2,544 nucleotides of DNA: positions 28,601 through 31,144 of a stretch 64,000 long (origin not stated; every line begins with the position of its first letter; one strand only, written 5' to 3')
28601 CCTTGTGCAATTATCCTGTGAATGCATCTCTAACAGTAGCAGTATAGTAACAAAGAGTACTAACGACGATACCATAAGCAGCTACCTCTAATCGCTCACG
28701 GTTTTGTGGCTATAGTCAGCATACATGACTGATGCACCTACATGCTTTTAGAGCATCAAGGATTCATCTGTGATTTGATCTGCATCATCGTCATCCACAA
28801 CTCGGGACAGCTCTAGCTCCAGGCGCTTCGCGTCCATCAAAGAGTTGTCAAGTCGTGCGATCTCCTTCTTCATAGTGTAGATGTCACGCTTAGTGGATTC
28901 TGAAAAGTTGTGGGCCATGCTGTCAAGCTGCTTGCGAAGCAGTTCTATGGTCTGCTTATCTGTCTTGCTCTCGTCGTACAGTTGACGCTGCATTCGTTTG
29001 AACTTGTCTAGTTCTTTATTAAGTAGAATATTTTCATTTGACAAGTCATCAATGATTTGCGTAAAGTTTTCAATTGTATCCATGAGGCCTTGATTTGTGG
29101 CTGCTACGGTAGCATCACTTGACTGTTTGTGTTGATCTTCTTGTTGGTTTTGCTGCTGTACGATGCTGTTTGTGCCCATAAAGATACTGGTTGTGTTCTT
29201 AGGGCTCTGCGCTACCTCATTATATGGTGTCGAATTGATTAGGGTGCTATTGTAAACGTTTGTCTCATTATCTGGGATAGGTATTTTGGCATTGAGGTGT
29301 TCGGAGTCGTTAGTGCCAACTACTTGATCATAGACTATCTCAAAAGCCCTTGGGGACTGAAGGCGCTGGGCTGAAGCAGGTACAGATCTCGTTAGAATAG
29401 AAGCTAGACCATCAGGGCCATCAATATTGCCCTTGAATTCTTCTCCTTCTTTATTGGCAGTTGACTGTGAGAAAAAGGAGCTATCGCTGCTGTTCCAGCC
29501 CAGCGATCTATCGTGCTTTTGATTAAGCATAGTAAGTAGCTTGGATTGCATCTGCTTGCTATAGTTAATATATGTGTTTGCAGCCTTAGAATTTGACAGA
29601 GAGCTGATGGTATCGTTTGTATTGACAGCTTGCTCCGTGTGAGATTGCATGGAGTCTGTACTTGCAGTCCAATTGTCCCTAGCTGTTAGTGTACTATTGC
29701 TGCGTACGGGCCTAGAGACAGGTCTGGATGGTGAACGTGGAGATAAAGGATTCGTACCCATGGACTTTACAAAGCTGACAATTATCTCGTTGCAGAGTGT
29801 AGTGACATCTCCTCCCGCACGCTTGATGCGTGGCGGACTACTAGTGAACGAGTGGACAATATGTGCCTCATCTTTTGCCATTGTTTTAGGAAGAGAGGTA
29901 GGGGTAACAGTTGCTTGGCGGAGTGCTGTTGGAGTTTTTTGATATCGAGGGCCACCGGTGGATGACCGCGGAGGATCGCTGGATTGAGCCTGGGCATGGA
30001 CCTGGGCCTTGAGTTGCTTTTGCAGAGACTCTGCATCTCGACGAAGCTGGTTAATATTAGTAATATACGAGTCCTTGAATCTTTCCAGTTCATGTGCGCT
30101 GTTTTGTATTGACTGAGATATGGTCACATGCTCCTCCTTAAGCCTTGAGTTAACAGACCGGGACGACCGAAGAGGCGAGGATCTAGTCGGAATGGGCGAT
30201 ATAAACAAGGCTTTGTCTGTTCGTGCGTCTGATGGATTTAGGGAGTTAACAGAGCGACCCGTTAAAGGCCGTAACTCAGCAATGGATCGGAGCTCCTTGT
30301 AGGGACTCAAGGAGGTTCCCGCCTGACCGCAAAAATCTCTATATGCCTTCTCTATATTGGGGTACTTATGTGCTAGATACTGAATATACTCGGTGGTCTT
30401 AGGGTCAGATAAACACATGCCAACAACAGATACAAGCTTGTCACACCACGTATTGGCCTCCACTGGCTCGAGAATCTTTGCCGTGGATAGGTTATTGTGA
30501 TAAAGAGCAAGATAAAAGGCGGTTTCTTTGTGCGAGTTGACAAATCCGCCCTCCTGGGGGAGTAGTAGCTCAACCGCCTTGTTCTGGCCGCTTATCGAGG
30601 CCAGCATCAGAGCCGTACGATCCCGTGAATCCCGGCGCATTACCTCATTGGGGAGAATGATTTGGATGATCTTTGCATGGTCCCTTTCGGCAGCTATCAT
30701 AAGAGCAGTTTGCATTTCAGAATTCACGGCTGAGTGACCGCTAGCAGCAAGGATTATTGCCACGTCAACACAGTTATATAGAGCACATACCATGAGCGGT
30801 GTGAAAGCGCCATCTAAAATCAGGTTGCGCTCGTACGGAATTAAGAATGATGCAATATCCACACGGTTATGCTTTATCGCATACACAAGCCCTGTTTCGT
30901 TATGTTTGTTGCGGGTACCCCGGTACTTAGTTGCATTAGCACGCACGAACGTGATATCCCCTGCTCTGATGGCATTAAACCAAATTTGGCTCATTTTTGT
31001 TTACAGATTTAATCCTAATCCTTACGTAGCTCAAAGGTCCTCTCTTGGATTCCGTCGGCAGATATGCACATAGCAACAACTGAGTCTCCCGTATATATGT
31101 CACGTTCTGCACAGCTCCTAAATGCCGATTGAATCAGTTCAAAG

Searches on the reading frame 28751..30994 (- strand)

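Call 25: search_protein_families(library=pfam, proteins=[window:28751-30994:-], max_evalue=0.01)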
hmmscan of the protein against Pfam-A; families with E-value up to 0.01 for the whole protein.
window:28751-30994:- (748 aa): 6 families
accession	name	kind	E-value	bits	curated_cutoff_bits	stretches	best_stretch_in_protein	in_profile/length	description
PF12796.13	Ank_2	-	1.2e-20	74.3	27.3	2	91-152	26-86/90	Ankyrin repeats (3 copies)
PF00023.36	Ank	-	5.3e-10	39.4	21.1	0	126-153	3-29/33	Ankyrin repeat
PF13606.12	Ank_3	-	2.1e-09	37.1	22.3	0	31-54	1-24/30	Ankyrin repeat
PF13857.12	Ank_5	-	6e-09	36.5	27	0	90-132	9-56/56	Ankyrin repeats (many copies)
PF13637.12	Ank_4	-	5.3e-06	27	22.7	0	132-175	4-49/50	Ankyrin repeats (many copies)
PF25078.1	DUF7801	-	0.0083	16.8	33.2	1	645-718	59-131/155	Domain of unknown function (DUF7801)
